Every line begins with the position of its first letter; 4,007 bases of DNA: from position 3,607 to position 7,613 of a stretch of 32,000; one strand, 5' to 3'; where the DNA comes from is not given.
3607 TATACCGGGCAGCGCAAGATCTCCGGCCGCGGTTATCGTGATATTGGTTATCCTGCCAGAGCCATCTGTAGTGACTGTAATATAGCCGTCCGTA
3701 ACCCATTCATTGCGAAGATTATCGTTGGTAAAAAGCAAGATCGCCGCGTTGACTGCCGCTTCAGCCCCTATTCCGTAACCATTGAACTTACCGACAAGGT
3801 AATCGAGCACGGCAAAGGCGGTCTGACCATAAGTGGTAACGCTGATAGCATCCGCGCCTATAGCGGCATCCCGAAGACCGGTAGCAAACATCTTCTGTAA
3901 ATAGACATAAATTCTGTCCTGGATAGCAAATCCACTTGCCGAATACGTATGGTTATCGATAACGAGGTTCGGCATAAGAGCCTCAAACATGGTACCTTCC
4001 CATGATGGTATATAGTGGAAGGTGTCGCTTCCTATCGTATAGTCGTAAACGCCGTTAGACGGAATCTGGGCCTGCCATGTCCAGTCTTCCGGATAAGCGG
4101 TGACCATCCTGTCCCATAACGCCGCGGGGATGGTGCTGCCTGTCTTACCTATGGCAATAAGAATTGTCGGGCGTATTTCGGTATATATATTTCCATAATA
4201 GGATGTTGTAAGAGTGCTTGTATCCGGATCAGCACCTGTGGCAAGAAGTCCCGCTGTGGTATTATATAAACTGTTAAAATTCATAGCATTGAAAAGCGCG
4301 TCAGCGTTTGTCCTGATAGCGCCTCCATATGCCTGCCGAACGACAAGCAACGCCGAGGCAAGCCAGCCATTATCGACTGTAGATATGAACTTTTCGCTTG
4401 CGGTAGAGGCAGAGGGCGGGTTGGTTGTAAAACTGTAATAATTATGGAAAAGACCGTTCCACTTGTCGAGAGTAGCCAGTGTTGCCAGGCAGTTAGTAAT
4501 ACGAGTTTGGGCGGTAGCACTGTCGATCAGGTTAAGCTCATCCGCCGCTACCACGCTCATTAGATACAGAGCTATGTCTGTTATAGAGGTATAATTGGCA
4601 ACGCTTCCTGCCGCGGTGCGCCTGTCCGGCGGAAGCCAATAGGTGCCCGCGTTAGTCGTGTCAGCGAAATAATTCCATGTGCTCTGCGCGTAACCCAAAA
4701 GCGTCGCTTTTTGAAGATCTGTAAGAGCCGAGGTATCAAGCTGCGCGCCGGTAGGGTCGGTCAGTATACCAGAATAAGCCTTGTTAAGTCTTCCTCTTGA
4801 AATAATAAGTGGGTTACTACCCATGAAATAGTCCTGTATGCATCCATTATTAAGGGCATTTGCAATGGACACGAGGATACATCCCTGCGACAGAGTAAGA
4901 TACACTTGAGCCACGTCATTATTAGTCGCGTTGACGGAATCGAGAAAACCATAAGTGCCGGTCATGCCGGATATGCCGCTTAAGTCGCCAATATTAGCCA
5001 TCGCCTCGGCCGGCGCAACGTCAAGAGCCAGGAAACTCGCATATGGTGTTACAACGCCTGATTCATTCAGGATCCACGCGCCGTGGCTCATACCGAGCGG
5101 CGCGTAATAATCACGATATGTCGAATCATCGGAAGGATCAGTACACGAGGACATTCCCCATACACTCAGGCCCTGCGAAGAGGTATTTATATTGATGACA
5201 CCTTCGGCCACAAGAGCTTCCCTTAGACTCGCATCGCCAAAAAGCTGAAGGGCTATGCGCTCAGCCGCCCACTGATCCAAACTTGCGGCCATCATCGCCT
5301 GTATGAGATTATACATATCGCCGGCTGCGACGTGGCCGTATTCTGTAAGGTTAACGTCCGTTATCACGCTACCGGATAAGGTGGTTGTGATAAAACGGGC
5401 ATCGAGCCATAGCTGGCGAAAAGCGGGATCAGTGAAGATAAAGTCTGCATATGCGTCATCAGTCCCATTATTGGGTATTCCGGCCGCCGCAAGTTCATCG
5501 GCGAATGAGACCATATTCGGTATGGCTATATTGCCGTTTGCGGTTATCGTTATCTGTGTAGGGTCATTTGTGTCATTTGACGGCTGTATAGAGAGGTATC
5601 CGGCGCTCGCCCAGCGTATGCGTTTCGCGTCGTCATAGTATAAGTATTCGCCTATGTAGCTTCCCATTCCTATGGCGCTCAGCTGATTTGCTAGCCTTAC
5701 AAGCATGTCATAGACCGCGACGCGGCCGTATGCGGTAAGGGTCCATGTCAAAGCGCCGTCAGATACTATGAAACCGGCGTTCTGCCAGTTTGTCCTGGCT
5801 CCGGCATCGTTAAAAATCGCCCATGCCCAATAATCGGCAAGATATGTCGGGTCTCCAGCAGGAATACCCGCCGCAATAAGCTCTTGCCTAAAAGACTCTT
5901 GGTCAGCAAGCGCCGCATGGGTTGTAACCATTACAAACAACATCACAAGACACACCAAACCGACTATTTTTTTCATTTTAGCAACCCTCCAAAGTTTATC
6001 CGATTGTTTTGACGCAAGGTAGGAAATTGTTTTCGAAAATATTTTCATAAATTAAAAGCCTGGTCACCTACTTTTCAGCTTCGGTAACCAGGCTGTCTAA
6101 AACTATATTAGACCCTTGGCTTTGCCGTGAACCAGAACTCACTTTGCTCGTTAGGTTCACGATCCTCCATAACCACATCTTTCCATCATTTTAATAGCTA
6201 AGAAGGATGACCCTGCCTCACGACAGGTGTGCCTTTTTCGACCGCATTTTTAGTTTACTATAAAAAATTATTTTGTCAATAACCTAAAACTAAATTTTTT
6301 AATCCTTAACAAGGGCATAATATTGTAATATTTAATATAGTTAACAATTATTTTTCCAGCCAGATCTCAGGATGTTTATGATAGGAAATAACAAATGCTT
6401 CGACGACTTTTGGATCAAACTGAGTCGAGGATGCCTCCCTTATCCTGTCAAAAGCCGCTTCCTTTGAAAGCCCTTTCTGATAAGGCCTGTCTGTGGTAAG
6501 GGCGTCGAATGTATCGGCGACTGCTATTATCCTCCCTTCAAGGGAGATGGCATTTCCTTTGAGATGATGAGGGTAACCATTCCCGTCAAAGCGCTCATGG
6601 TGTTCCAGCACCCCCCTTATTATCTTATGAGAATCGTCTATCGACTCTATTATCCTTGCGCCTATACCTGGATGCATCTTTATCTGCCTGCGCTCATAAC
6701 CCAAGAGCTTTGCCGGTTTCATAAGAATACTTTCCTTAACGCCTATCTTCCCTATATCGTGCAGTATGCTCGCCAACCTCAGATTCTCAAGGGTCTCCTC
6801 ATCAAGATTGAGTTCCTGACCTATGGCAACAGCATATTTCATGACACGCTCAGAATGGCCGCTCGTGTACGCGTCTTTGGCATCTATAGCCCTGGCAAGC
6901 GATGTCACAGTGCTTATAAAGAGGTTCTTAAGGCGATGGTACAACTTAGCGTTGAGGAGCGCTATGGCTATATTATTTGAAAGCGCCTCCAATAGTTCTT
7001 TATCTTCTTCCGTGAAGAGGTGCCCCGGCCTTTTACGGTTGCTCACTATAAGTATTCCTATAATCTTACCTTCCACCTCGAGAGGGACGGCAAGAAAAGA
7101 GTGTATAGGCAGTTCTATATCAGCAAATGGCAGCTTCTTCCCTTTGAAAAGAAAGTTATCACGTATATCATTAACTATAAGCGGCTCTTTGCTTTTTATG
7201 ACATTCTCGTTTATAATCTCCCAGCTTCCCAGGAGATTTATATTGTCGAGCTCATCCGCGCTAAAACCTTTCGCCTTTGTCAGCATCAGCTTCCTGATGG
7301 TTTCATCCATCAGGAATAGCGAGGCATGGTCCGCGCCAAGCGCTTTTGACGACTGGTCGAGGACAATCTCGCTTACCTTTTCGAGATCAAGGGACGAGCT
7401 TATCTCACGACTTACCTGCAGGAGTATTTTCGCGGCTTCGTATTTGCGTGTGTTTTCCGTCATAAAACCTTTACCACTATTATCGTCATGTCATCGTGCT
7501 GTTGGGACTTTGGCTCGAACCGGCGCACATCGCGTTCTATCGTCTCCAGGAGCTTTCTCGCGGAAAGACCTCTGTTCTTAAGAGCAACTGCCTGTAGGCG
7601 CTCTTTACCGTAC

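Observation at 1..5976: The largest gene in the window is invisible in the supplied ORF track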

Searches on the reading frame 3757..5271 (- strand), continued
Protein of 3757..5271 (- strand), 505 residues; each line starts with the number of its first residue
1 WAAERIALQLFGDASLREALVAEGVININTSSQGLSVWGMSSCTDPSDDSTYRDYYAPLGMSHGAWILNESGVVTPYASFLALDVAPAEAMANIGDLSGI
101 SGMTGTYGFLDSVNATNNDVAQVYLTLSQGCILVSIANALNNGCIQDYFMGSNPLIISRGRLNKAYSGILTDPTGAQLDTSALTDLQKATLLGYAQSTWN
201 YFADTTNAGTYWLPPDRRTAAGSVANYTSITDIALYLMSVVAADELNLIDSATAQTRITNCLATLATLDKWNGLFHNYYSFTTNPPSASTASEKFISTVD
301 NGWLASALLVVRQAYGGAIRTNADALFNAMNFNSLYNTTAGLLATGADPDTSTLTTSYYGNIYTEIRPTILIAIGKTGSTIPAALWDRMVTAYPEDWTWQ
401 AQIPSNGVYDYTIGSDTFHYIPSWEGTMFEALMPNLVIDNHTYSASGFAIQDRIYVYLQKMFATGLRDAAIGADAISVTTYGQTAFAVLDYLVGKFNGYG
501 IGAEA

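Call 55: search_solved_structures(query=window:3757-5271:-, max_evalue=10, show_alignments=1)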
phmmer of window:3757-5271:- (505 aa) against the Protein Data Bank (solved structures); distinct sequences matched with E-value up to 10: 11.
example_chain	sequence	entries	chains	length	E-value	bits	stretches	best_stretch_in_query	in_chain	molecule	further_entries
8wy1_A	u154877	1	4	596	2.9e-29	105.3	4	193-319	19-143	Glycosyltransferase 36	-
8rf9_A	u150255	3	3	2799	1.4e-19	73.3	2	193-314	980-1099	Cyclic beta 1-2 glucan synthetase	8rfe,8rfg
8rf0_A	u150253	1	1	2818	1.5e-19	73.3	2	193-314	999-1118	Cyclic beta-(1,2)-glucan synthase NdvB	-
8xuj_A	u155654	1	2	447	7.9e-11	44.5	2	210-440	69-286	Membrane protein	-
4gl3_A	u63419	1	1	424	2e-05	26.6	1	69-154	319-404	putative glucoamylase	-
3eu8_A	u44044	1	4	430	0.00058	21.8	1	61-151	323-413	putative glucoamylase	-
4qt9_A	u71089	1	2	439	0.00083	21.3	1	67-151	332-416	putative glucoamylase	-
5gzh_A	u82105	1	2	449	0.0021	20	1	62-151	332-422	Endo-beta-1,2-glucanase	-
5gzk_A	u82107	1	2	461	0.0023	19.9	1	62-151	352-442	Uncharacterized protein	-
6z1p_AU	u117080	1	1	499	0.77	11.5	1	177-279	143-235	mL106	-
6azc_A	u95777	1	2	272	1.4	10.6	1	311-377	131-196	Pp-KAI2-like E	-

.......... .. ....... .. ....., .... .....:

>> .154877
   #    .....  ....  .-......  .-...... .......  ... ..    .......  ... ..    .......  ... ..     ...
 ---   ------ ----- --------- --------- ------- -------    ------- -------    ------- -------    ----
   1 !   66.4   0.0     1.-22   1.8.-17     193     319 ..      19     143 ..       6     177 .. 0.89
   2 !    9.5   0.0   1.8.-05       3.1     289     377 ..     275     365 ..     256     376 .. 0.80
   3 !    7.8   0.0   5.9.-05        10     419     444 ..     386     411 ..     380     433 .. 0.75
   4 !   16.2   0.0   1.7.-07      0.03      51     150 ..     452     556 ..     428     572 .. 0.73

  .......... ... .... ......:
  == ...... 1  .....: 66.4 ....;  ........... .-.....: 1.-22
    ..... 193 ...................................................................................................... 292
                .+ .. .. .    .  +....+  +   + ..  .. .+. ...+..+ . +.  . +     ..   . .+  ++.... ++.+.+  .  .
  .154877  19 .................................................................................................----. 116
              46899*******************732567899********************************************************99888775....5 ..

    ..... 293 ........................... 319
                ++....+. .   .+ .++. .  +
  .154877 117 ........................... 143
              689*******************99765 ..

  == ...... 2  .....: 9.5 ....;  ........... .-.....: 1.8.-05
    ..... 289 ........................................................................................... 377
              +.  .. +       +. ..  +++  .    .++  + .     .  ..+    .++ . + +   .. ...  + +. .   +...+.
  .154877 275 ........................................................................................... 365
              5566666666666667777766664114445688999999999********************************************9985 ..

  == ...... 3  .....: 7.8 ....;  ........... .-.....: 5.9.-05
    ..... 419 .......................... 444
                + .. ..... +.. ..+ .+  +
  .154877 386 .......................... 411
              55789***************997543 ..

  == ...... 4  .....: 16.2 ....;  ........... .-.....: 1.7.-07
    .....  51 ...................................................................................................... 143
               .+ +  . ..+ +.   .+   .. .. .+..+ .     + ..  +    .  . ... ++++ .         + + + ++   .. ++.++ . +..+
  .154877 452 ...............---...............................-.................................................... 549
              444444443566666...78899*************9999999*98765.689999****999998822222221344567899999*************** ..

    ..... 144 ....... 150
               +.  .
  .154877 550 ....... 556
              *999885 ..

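Call 85: search_solved_structures(query=window:3757-5271:-, max_evalue=0.01, show_alignments=5)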
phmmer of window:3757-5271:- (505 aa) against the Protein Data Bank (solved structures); distinct sequences matched with E-value up to 0.01: 9.
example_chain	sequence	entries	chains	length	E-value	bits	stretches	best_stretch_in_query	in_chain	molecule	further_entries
8wy1_A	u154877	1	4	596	2.9e-29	105.3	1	193-319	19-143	Glycosyltransferase 36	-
8rf9_A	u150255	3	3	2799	1.4e-19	73.3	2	193-314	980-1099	Cyclic beta 1-2 glucan synthetase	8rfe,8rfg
8rf0_A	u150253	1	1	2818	1.5e-19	73.3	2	193-314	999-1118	Cyclic beta-(1,2)-glucan synthase NdvB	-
8xuj_A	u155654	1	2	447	7.9e-11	44.5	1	210-440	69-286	Membrane protein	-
4gl3_A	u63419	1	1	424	2e-05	26.6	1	69-154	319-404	putative glucoamylase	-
3eu8_A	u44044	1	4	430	0.00058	21.8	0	61-151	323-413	putative glucoamylase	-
4qt9_A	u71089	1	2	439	0.00083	21.3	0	67-151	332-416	putative glucoamylase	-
5gzh_A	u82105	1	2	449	0.0021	20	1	62-151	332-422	Endo-beta-1,2-glucanase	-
5gzk_A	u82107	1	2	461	0.0023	19.9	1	62-151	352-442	Uncharacterized protein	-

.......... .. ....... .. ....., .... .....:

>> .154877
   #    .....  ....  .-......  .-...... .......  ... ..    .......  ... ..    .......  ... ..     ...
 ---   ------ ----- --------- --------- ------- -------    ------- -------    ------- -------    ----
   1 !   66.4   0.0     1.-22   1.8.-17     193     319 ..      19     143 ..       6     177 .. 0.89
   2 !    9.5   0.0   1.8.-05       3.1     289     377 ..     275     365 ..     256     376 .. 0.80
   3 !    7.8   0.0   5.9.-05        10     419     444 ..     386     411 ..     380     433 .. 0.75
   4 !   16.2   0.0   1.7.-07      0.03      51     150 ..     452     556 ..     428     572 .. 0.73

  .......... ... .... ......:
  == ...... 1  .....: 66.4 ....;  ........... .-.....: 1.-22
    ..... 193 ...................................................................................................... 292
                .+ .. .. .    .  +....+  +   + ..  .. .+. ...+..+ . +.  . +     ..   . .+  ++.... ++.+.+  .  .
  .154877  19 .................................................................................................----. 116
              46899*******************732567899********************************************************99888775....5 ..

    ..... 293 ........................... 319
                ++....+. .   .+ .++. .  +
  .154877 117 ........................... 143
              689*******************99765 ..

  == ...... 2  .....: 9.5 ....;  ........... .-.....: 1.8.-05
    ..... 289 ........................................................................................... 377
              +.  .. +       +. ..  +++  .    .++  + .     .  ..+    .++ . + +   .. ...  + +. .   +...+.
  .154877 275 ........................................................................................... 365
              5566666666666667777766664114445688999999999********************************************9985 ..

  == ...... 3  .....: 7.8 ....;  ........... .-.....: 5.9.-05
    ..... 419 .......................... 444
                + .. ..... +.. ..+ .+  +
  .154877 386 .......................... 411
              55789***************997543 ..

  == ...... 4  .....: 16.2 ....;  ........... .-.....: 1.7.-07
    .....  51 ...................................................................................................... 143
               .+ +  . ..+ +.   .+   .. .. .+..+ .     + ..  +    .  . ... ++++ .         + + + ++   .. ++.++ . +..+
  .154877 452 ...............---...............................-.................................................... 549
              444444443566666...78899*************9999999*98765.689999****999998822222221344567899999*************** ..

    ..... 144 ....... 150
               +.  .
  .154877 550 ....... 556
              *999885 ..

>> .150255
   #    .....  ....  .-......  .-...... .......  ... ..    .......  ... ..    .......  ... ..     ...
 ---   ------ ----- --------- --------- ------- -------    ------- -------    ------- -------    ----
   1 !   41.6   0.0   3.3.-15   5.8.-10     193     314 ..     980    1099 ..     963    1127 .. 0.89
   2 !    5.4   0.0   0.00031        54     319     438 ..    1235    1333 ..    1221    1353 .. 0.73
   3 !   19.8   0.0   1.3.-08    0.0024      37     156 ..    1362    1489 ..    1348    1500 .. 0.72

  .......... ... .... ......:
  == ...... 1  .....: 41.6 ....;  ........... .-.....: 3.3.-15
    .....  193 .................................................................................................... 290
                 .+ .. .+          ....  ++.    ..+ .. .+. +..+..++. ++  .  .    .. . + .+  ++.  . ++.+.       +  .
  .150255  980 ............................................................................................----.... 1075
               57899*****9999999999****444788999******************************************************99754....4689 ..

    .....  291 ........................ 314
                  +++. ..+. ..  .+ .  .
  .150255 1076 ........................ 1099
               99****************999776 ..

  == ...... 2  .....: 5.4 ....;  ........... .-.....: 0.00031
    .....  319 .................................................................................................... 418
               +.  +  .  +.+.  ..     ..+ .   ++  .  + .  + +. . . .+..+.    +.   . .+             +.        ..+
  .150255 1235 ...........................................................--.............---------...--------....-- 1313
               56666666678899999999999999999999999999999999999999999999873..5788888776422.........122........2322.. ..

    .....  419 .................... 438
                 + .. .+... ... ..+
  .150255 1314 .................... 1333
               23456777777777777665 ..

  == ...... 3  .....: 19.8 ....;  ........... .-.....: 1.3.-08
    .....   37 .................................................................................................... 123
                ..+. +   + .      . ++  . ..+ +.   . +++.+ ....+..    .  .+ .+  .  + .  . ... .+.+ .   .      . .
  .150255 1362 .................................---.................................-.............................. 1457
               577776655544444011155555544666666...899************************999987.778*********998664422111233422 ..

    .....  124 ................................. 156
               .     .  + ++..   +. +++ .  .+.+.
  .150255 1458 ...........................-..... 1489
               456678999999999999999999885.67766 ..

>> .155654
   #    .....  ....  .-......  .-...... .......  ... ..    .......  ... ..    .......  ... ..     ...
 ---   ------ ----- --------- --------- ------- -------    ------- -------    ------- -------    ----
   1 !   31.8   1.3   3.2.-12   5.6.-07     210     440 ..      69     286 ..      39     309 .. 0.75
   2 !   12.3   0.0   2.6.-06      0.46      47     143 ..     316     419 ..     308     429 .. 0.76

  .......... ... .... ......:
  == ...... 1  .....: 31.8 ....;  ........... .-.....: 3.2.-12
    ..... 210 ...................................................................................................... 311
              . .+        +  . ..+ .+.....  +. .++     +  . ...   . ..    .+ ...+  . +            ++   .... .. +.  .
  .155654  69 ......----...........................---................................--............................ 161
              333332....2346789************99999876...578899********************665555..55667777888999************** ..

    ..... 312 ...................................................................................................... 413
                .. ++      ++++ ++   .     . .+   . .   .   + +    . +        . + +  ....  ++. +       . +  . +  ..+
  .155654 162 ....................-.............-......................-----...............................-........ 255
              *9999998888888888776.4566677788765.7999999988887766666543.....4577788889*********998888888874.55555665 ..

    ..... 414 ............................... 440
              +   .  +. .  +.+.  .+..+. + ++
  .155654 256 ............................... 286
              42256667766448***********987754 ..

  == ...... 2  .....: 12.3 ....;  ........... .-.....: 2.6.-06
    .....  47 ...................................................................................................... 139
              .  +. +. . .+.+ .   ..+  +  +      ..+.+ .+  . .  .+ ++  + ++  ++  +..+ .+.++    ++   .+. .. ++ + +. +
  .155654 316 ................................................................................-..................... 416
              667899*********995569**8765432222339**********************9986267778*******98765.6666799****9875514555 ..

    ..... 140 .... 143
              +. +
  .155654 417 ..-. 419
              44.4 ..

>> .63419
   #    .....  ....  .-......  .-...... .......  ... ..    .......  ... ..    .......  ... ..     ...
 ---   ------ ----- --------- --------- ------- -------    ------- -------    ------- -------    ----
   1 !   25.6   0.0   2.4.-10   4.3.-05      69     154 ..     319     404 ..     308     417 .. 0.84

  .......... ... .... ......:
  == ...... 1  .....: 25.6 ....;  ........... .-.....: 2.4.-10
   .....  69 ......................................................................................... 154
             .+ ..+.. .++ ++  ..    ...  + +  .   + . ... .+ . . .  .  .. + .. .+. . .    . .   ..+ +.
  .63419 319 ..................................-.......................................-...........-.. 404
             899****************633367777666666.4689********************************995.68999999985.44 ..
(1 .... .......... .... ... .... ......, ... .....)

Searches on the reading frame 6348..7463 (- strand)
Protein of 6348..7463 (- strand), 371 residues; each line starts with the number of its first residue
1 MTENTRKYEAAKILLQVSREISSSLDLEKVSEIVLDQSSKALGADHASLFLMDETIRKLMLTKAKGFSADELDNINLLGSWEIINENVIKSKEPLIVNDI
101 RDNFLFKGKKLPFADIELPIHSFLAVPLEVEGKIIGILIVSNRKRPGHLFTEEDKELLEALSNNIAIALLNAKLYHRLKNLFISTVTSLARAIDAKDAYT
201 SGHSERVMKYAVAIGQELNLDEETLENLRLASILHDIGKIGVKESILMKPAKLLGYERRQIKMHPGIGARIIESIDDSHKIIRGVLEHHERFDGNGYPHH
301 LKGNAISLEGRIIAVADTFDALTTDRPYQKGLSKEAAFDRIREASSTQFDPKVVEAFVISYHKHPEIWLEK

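Call 12: search_protein_families(library=pfam, proteins=[window:6348-7463:-], max_evalue=0.001)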
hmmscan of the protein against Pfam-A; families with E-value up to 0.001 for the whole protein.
window:6348-7463:- (371 aa): 5 families
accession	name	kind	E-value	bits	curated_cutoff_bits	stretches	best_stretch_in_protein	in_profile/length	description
PF13487.12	HD_5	-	4.4e-39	134.4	27.2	1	189-353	3-170/170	HD domain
PF01966.28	HD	-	1.1e-19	71.3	22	1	201-321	2-115/116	HD domain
PF13185.12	GAF_2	-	6.3e-19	69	28.6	1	25-169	2-135/136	GAF domain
PF01590.32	GAF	-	1.9e-17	64.5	22.4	1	26-169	1-133/133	GAF domain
PF13492.12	GAF_3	-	3.4e-12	47.3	27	1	26-171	1-129/129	GAF domain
